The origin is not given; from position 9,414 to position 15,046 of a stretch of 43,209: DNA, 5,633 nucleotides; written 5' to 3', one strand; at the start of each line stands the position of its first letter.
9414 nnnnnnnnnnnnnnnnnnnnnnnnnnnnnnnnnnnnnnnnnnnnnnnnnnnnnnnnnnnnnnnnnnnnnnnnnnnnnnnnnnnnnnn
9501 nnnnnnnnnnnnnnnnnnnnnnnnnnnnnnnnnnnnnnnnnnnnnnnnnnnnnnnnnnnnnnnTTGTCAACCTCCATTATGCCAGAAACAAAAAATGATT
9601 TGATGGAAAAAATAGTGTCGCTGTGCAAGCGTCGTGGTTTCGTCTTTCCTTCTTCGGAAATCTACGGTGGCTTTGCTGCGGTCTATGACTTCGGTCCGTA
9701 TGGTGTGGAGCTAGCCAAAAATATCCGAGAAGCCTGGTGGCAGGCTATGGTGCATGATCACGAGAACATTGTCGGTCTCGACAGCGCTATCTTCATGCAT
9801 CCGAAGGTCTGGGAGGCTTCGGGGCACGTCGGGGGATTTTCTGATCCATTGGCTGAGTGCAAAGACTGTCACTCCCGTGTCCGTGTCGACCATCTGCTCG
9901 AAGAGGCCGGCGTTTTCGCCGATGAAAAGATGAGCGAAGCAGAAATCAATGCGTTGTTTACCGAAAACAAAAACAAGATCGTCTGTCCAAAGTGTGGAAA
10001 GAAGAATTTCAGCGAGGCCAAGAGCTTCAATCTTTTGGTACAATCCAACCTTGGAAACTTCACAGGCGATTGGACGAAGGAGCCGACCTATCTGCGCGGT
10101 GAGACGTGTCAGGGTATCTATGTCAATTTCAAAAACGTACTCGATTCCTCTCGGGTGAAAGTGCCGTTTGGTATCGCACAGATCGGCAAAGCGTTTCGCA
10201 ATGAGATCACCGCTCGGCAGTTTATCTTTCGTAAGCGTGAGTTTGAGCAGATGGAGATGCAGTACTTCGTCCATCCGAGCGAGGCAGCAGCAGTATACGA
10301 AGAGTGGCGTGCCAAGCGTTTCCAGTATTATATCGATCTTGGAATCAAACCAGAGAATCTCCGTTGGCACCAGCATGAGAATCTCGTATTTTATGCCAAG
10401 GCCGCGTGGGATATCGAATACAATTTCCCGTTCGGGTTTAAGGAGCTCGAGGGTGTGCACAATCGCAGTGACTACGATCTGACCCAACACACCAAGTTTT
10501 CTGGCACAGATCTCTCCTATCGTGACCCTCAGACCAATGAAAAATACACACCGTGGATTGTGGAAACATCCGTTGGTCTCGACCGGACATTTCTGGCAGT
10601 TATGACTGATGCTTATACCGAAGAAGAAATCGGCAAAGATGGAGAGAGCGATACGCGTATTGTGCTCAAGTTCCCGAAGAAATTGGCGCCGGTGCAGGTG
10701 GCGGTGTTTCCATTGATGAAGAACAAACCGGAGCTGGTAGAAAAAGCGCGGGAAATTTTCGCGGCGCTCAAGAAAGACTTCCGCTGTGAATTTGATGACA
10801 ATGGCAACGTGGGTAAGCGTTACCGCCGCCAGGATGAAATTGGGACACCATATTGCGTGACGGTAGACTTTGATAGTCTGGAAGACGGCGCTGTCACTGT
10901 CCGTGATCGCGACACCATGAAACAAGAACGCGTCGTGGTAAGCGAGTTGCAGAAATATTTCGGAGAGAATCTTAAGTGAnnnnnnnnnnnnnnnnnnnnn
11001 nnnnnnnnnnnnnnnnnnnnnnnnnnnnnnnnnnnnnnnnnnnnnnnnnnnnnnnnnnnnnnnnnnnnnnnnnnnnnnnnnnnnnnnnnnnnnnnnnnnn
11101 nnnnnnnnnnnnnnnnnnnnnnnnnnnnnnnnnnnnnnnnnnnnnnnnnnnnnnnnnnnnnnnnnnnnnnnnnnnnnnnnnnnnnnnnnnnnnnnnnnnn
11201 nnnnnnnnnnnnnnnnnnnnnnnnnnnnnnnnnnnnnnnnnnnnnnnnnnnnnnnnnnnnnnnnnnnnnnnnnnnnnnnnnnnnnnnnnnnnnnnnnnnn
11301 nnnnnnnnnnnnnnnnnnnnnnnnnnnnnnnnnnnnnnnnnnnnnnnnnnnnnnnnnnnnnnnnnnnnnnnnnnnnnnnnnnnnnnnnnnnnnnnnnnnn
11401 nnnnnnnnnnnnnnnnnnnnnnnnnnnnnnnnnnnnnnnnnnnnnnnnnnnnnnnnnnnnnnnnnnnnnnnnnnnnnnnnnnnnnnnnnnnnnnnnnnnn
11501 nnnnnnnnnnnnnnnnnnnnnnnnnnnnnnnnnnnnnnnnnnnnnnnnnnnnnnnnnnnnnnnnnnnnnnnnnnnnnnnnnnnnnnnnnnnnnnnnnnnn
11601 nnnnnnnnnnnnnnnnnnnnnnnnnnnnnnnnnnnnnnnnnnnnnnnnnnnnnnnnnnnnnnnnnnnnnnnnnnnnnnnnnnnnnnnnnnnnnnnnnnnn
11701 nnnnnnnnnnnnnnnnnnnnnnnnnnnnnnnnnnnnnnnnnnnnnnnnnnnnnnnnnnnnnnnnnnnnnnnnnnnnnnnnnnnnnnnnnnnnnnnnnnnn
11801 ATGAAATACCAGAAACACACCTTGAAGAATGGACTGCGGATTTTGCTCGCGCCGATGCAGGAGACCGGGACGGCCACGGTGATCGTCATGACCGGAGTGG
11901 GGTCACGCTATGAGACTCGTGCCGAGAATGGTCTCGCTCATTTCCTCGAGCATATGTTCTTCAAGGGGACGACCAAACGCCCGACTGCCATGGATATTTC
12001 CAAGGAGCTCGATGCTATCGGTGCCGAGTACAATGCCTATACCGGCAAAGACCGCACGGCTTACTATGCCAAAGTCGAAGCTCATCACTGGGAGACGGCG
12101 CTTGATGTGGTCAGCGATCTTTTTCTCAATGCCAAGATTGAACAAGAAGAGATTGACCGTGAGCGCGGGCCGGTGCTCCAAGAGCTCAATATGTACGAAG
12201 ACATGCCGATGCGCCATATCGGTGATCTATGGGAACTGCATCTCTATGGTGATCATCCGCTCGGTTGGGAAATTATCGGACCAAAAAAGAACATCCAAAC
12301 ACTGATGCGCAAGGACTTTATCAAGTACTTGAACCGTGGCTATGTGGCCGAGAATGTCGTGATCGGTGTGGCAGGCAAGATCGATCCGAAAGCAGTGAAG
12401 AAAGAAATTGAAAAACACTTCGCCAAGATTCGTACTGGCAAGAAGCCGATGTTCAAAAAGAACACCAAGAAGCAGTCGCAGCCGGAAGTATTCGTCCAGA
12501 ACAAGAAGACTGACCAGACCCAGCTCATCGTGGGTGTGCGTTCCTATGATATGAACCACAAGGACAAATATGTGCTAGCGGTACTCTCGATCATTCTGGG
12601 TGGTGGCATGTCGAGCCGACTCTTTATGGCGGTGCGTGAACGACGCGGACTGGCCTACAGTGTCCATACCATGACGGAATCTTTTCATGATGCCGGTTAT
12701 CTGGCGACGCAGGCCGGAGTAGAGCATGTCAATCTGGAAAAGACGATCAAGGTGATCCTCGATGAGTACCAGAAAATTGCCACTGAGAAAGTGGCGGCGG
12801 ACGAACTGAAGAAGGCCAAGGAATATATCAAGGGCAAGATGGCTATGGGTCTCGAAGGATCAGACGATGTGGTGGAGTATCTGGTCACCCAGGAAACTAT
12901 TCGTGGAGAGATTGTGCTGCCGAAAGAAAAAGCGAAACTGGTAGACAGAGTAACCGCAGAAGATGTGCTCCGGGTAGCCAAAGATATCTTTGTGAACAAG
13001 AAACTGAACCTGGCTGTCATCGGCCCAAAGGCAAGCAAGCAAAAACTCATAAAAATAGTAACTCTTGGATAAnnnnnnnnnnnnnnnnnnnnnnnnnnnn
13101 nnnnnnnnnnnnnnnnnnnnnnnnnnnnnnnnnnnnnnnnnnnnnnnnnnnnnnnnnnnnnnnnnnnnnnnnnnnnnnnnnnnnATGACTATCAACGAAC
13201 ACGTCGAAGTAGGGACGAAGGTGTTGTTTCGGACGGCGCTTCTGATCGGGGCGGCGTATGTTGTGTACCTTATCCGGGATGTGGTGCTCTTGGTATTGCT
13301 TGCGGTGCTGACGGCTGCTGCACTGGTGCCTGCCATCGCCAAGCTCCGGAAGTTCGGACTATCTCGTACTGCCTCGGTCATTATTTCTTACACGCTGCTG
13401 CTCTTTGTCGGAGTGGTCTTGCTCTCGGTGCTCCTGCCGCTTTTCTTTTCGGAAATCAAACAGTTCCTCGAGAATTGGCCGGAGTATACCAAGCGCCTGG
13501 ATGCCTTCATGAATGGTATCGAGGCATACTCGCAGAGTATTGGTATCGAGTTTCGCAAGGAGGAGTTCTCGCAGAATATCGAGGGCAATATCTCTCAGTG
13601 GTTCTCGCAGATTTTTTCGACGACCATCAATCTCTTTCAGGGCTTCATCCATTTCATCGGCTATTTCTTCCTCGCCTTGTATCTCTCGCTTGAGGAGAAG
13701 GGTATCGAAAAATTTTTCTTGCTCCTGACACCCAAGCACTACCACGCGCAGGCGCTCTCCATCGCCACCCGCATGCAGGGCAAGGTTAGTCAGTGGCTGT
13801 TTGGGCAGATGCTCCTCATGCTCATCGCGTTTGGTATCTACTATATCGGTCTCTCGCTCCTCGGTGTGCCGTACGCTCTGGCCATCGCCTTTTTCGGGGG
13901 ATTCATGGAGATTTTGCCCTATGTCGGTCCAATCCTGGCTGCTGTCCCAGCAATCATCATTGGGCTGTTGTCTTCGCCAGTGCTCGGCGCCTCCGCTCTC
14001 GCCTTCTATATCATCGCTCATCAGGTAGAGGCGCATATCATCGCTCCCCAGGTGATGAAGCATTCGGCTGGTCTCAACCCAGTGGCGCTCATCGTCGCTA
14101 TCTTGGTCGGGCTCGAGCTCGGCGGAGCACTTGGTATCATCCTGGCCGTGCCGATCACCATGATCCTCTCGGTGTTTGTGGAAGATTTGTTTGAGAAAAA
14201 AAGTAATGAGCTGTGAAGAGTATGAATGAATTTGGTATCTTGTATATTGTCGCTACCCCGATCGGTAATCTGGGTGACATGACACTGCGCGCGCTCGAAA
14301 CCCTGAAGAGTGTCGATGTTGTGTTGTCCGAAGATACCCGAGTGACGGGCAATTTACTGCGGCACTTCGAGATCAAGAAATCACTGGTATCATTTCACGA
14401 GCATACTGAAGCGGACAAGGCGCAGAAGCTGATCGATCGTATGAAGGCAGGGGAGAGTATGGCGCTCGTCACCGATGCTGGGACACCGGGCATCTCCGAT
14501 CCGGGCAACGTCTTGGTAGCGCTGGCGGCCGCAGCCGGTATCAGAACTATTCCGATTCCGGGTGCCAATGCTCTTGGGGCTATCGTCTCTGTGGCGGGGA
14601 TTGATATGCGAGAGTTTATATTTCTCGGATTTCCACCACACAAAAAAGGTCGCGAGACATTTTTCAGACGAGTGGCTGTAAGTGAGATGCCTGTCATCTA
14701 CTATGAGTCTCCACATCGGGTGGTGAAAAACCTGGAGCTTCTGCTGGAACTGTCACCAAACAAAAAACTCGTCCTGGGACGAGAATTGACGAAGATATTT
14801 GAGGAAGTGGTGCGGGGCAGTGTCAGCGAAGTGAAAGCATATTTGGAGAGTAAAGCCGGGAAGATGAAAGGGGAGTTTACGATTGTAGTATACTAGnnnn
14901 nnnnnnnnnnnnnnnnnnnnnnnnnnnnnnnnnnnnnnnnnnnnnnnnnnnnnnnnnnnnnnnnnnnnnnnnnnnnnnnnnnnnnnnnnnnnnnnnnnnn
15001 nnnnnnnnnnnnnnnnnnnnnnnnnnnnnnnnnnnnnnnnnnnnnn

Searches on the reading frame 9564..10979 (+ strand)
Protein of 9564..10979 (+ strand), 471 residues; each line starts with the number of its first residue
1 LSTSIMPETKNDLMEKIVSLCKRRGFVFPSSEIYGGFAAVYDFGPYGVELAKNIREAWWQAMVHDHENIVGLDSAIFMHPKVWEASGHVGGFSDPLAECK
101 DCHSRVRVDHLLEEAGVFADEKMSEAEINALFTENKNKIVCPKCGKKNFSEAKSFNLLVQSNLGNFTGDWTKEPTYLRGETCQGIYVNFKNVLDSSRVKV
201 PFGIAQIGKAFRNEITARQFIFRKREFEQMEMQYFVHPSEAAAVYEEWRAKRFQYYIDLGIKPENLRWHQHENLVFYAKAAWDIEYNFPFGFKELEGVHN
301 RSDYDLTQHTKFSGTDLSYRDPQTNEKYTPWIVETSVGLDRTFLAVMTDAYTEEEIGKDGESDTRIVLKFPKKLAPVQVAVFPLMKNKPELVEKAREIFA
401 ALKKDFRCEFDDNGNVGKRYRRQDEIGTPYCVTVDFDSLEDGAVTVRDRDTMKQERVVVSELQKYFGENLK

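Call 38: search_protein_families(library=pfam, proteins=[window:9564-10979:+])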
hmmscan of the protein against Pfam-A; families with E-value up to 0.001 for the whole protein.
window:9564-10979:+ (471 aa): 2 families
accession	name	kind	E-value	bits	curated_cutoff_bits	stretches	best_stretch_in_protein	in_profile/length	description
PF03129.25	HGTP_anticodon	-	6.4e-24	84.4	21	1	378-467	1-92/94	Anticodon binding domain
PF00587.30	tRNA-synt_2b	-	1.5e-13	51.6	29.3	1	172-347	8-176/179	tRNA synthetase class II core domain (G, H, P, S and T)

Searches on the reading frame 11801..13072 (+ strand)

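Call 24: search_protein_families(library=pfam, proteins=[window:11801-13072:+])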
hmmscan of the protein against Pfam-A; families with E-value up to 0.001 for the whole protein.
window:11801-13072:+ (423 aa): 2 families
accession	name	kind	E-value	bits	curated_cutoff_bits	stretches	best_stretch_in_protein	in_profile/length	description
PF00675.25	Peptidase_M16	-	4.1e-37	127.8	22.3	1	19-162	7-149/149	Insulinase (Peptidase family M16)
PF05193.26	Peptidase_M16_C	-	4.4e-37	128.1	23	1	170-341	4-179/181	Peptidase M16 inactive domain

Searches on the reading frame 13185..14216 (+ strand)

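Call 24: search_protein_families(library=pfam, proteins=[window:13185-14216:+])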
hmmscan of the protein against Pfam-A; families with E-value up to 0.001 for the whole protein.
window:13185-14216:+ (343 aa): 1 family
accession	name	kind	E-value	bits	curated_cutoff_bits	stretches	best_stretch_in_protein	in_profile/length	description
PF01594.21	AI-2E_transport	-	1.6e-55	189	34.3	1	19-334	7-325/327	AI-2E family transporter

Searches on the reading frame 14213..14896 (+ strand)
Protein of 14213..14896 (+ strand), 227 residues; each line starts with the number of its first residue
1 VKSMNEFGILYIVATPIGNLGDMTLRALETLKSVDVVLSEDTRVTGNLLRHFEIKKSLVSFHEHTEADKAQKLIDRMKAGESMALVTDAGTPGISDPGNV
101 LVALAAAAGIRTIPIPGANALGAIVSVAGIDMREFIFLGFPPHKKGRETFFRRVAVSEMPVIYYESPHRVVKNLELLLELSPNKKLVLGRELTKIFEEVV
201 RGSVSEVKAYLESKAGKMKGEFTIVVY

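Call 38: search_protein_families(library=pfam, proteins=[window:14213-14896:+])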
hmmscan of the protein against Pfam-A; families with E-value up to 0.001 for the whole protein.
window:14213-14896:+ (227 aa): 1 family
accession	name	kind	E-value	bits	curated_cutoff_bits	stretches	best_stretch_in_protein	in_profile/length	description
PF00590.25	TP_methylase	-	6.6e-29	101.8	27.8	1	10-207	2-211/212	Tetrapyrrole (Corrin/Porphyrin) Methylases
